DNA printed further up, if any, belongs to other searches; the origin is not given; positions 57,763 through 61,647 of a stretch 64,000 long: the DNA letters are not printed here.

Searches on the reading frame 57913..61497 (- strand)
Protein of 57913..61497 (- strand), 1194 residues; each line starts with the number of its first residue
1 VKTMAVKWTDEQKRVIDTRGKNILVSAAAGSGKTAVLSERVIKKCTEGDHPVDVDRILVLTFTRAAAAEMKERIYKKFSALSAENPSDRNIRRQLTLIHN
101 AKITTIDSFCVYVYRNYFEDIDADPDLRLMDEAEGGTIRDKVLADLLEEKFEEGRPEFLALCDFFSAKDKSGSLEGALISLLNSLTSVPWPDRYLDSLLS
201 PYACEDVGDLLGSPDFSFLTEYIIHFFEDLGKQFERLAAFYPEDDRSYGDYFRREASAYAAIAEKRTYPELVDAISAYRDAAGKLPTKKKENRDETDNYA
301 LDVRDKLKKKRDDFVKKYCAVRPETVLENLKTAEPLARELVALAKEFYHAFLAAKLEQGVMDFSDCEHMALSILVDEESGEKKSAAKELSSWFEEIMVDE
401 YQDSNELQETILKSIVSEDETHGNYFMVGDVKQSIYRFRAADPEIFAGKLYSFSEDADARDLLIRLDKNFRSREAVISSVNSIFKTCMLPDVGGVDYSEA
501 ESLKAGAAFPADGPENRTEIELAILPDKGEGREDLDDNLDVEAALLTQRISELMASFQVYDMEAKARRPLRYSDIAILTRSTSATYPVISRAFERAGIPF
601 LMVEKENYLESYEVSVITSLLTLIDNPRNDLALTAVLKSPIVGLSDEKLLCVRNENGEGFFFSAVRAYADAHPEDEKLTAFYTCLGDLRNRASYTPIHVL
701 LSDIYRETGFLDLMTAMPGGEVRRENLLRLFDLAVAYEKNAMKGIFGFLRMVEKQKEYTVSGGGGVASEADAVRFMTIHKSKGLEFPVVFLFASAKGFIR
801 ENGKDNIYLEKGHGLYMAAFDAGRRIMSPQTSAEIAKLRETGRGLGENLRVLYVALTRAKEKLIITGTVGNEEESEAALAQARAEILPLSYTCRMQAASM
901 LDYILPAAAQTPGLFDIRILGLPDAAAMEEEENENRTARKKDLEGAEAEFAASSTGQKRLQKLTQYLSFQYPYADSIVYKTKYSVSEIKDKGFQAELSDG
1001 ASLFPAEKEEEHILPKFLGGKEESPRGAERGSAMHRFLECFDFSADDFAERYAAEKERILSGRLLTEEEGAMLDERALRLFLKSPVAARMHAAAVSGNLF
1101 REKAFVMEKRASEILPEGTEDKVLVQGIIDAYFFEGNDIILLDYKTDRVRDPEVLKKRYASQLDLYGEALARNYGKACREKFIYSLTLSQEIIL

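Call 96: search_protein_families(library=pfam, proteins=[window:57913-61497:-], max_evalue=0.000001)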
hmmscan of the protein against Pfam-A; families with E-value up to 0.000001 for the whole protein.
window:57913-61497:- (1194 aa): 5 families
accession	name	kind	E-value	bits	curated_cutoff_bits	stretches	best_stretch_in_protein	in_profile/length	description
PF00580.27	UvrD-helicase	-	4e-52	178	23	1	8-447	1-264/271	UvrD/REP helicase N-terminal domain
PF13361.12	UvrD_C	-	5.7e-30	105.4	25.6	1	464-866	1-346/350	UvrD-like helicase C-terminal domain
PF13245.12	AAA_19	-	1.1e-15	58.5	25.1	1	18-439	9-134/134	AAA domain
PF13538.12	UvrD_C_2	-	4.4e-11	42.9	27.4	0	773-793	2-22/52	UvrD-like helicase C-terminal domain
PF12705.13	PDDEXK_1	-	1.1e-07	32.4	22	1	1023-1175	30-176/247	PD-(D/E)XK nuclease superfamily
